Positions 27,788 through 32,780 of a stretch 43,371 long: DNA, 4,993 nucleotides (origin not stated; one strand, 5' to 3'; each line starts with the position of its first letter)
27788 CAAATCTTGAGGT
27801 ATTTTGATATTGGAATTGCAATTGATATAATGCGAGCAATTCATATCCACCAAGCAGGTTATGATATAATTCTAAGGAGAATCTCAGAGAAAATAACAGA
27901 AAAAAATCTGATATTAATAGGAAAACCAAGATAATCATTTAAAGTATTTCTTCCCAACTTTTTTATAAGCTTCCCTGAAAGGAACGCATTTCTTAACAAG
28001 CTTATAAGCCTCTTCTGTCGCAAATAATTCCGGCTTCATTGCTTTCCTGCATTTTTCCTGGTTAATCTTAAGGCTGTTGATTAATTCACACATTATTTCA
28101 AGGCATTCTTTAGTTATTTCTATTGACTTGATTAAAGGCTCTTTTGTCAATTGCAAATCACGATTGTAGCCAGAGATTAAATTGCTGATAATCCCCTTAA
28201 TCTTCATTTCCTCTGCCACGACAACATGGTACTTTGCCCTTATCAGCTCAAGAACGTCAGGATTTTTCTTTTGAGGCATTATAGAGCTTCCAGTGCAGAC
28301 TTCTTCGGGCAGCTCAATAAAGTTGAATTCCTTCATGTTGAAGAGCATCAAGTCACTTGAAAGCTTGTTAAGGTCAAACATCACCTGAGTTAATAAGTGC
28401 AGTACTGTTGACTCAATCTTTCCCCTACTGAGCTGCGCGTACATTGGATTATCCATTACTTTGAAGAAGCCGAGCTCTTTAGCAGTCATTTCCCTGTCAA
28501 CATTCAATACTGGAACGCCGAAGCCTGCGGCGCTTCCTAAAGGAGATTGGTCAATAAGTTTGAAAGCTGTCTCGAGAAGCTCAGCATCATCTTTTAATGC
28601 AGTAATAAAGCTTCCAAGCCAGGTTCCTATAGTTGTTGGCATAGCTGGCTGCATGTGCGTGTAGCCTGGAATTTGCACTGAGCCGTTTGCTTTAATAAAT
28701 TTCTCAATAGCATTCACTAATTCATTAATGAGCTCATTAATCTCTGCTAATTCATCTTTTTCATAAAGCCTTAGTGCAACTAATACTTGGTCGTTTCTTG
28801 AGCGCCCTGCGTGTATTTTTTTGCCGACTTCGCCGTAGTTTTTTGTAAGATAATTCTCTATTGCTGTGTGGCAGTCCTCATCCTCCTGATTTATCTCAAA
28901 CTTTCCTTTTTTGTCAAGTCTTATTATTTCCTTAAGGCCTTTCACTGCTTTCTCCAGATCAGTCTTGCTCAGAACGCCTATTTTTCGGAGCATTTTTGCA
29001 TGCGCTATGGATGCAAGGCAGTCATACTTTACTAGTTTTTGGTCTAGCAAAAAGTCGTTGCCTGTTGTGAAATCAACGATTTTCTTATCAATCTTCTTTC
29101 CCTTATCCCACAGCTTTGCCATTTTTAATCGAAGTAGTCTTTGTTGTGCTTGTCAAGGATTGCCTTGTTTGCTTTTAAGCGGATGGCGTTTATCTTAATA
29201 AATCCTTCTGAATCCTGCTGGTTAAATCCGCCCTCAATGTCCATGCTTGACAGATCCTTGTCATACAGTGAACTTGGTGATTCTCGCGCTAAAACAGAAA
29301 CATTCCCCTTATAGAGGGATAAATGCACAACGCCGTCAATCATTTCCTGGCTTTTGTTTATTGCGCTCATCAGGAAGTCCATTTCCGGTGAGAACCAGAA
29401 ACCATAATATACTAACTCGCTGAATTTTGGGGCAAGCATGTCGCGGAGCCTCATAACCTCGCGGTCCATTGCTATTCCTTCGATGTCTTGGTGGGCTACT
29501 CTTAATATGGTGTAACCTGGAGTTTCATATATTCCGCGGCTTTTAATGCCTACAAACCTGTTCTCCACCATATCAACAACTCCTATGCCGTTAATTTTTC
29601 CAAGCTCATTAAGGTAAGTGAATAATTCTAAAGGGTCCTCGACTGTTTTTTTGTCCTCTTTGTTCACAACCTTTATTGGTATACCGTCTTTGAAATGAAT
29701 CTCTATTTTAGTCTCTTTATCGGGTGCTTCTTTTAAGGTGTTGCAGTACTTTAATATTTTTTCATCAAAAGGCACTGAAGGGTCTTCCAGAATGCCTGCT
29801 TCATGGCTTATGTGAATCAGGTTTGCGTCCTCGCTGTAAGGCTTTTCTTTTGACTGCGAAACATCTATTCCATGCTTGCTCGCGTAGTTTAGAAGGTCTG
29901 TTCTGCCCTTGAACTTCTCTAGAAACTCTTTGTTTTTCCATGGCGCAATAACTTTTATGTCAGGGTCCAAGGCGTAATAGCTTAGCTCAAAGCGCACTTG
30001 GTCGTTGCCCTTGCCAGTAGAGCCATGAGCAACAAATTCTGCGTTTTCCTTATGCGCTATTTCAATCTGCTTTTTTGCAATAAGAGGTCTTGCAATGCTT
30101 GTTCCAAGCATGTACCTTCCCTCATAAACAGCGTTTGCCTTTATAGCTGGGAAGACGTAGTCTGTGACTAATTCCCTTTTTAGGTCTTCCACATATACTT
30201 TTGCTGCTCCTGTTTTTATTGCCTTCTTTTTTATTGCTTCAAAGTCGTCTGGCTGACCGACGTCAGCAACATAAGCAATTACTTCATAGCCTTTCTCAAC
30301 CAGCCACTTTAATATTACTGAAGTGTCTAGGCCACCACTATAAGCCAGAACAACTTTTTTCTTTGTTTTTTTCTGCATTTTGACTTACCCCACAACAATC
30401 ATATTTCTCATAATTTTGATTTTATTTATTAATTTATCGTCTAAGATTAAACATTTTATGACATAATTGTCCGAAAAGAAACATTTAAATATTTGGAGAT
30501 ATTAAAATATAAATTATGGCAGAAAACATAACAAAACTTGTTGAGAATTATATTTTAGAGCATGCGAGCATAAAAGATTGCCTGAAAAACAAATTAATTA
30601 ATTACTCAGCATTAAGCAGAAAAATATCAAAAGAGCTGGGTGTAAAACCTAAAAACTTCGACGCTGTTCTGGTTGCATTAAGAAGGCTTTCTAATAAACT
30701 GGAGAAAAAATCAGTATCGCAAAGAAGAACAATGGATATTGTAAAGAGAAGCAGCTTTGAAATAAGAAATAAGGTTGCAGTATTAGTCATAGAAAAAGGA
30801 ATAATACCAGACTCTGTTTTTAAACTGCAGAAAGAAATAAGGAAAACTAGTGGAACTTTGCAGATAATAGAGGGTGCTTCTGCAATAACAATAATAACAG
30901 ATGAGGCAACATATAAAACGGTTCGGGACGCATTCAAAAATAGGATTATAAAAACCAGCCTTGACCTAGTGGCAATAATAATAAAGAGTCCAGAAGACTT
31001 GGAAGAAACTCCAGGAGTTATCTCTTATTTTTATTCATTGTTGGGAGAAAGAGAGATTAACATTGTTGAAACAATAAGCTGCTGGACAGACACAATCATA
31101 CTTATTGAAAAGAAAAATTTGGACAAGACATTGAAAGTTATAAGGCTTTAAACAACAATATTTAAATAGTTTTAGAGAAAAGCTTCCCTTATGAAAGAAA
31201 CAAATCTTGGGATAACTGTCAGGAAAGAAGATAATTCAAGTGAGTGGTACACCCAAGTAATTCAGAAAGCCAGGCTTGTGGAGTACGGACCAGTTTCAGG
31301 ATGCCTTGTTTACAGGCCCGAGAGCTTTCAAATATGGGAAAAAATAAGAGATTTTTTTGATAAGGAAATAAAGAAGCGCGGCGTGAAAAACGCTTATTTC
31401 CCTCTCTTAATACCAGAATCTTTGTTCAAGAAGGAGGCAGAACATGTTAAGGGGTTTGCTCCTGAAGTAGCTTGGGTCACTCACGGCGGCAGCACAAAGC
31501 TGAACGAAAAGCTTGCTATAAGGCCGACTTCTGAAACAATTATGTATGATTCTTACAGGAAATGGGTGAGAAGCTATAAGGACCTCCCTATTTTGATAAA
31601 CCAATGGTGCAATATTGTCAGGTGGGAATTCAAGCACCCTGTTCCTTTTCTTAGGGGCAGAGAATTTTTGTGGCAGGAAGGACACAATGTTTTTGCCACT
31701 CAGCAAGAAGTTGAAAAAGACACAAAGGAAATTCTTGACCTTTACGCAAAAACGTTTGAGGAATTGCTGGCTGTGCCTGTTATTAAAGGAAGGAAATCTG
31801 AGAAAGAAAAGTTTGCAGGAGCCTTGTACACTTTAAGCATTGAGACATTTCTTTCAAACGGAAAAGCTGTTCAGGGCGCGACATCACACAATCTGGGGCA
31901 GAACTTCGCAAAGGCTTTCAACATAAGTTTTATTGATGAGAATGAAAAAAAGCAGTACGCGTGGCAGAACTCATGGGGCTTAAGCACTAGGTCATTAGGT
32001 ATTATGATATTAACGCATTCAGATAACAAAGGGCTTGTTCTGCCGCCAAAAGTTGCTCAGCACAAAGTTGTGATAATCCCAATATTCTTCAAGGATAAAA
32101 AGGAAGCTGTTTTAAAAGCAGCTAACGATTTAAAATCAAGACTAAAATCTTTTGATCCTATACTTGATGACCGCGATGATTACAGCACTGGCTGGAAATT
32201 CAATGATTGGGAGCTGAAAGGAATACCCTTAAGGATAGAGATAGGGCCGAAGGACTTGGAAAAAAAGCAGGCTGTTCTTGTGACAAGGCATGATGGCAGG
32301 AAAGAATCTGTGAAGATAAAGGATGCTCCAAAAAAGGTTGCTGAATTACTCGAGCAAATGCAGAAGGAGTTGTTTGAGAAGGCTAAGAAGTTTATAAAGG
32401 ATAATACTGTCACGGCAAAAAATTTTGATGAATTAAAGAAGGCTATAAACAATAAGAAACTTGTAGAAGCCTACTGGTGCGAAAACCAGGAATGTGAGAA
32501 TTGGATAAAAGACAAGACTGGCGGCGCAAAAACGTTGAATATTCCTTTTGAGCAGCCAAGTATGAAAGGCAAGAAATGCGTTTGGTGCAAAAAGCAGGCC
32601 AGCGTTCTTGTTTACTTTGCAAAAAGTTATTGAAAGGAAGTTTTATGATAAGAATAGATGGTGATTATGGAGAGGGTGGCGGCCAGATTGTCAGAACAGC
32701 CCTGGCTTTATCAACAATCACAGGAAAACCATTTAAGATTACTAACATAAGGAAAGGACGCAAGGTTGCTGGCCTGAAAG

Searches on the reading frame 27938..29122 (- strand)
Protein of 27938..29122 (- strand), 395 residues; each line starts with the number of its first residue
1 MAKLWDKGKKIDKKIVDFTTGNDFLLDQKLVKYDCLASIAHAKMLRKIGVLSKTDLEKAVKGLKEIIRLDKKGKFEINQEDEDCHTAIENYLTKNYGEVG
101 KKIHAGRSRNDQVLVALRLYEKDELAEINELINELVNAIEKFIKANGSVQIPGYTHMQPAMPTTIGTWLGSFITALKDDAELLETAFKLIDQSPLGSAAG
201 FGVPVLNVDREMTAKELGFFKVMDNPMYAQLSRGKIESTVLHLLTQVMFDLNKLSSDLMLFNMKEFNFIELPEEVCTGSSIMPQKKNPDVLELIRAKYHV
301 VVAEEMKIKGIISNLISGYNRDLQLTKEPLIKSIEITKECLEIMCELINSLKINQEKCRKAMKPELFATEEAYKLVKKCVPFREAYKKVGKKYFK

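Call 6: search_protein_families(library=pfam, proteins=[window:27938-29122:-], max_evalue=0.01)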
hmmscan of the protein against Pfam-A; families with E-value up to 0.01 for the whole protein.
window:27938-29122:- (395 aa): 2 families
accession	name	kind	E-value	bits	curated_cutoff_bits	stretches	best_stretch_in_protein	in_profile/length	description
PF00206.25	Lyase_1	-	1.1e-51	176.6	27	1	24-302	18-311/312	Lyase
PF14698.11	ASL_C2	-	5e-05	24.1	27.3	1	367-391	3-27/69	Argininosuccinate lyase C-terminal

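Call 9: search_protein_families(library=ncbifam, proteins=[window:27938-29122:-], max_evalue=0.001)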
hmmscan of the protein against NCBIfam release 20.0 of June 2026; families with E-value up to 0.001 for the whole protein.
window:27938-29122:- (395 aa): 18 families
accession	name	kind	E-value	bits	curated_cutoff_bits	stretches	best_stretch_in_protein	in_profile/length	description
TIGR00838.1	argH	equivalog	1.2e-104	350.9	279.5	1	9-391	8-388/455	argininosuccinate lyase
NF008964.0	PRK12308.1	equivalog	6.8e-77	259.2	657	1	14-391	12-390/624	argininosuccinate lyase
NF005000.0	PRK06389.1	equivalog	3e-61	207.8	388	1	3-392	2-382/434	argininosuccinate lyase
NF002563.0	PRK02186.1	subfamily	2e-47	162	625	1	27-391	432-799/890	argininosuccinate lyase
NF052535.1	CoM_syn_XcbC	exception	7.6e-41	140.4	575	1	25-391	30-392/495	2-phosphosulfolactate phosphatase XcbC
NF005218.0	PRK06705.1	equivalog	6.8e-34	117.5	883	1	36-387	43-395/502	argininosuccinate lyase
TIGR00928.1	purB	equivalog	5.2e-20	71.6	326.2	1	40-390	29-382/436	adenylosuccinate lyase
NF008909.0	PRK12273.1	subfamily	4.1e-19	68.8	510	1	103-363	137-405/474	aspartate ammonia-lyase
TIGR02426.1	protocat_pcaB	equivalog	4.6e-17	62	355.75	1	89-296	78-283/338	3-carboxy-cis,cis-muconate cycloisomerase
NF006500.1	PRK08937.2-4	subfamily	4.9e-15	55.2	626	1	96-362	94-360/448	adenylosuccinate lyase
NF004631.0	PRK05975.1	equivalog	1.7e-14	53.6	371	1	98-293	97-287/352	3-carboxy-cis,cis-muconate cycloisomerase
TIGR00839.1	aspA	equivalog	4.4e-13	49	681.2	1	102-360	131-397/468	aspartate ammonia-lyase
NF006554.0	PRK09053.1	equivalog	7.3e-10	38.2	595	1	97-319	97-312/453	3-carboxy-cis,cis-muconate cycloisomerase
NF006764.0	PRK09285.1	equivalog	4.8e-09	35.1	446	1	87-386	95-402/456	adenylosuccinate lyase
TIGR00979.1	fumC_II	equivalog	1.4e-07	30.7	664.75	1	124-311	157-347/458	class II fumarate hydratase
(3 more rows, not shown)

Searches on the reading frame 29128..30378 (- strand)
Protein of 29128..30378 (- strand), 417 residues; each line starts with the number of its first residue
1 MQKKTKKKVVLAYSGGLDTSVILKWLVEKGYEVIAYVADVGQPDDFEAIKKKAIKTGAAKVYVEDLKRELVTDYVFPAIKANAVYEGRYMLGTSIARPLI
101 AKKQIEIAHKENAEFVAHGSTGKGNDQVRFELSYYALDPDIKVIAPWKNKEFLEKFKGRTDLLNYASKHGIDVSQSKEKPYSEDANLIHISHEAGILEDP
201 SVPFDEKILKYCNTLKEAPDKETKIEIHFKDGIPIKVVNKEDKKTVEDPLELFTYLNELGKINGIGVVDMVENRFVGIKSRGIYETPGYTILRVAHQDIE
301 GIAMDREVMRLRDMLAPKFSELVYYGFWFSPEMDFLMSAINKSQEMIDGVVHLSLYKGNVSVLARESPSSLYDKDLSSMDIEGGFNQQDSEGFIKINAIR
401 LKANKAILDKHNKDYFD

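Call 6: search_protein_families(library=pfam, proteins=[window:29128-30378:-], max_evalue=0.01)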
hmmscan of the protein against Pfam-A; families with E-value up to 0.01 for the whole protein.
window:29128-30378:- (417 aa): 3 families
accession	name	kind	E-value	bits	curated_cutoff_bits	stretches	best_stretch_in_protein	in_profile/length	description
PF20979.2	Arginosuc_syn_C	-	5.8e-74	248.8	27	1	181-403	1-218/219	Arginosuccinate synthase C-terminal domain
PF00764.25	Arginosuc_synth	-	2.9e-67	226.2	27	1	8-171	1-161/162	Arginosuccinate synthase N-terminal HUP domain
PF06508.19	QueC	-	0.0018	18.2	22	1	8-56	1-49/210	Queuosine biosynthesis protein QueC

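Call 9: search_protein_families(library=ncbifam, proteins=[window:29128-30378:-], max_evalue=0.001)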
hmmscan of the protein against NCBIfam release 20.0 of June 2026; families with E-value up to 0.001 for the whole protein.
window:29128-30378:- (417 aa): 7 families
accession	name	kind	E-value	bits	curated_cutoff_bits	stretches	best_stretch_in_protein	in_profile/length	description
NF001770.0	PRK00509.1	equivalog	2.5e-165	550.4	334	1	4-406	2-396/401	argininosuccinate synthase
TIGR00032.1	argG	equivalog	1.1e-146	489.1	268.2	1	8-405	1-390/394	argininosuccinate synthase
NF010392.0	PRK13820.1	equivalog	6.5e-109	364.5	512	1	6-406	2-390/395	argininosuccinate synthase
NF003385.0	PRK04527.1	equivalog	5.2e-62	209.7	603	1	5-397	2-385/401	argininosuccinate synthase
NF003779.0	PRK05370.1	equivalog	5.1e-60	203.6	657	1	6-411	11-423/448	argininosuccinate synthase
NF038212.1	argG_rel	exception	7.3e-39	133.7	425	1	4-375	12-371/381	argininosuccinate synthase-related protein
NF011258.0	PRK14664.1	equivalog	0.00015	20.9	680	1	3-121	2-117/362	tRNA 2-thiouridine(34) synthase MnmA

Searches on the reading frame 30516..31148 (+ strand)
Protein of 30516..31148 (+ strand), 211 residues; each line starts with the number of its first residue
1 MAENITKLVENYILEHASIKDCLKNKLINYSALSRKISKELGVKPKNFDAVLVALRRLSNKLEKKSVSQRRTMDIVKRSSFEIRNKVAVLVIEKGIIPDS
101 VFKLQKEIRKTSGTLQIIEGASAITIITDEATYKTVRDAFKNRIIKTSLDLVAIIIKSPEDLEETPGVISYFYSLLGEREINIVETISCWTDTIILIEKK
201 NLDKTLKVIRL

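Call 76: search_protein_families(library=pfam, proteins=[window:30516-31148:+], max_evalue=0.01)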
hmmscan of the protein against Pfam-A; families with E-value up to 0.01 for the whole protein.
window:30516-31148:+ (211 aa): 2 families
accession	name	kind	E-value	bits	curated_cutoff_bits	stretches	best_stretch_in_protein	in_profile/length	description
PF13840.12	ACT_7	-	3e-05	24.2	27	1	152-209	7-63/65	ACT domain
PF24367.1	DUF7523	-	0.0094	16.7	27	0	15-73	12-65/158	Family of unknown function (DUF7523)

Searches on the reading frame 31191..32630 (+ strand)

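Call 76: search_protein_families(library=pfam, proteins=[window:31191-32630:+], max_evalue=0.01)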
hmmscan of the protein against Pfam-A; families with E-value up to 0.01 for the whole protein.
window:31191-32630:+ (480 aa): 4 families
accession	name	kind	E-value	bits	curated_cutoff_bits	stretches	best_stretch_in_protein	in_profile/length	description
PF09180.16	ProRS-C_1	-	1.7e-23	83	31.5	1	412-480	1-71/71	Prolyl-tRNA synthetase, C-terminal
PF00587.30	tRNA-synt_2b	-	2.1e-21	77.2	29.3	1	105-273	8-176/179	tRNA synthetase class II core domain (G, H, P, S and T)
PF03129.25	HGTP_anticodon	-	1.8e-18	66.9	21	1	292-385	1-93/94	Anticodon binding domain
PF04883.17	HK97-gp10_like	-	0.0027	19.1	21.4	0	301-354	16-68/78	Bacteriophage HK97-gp10, putative tail-component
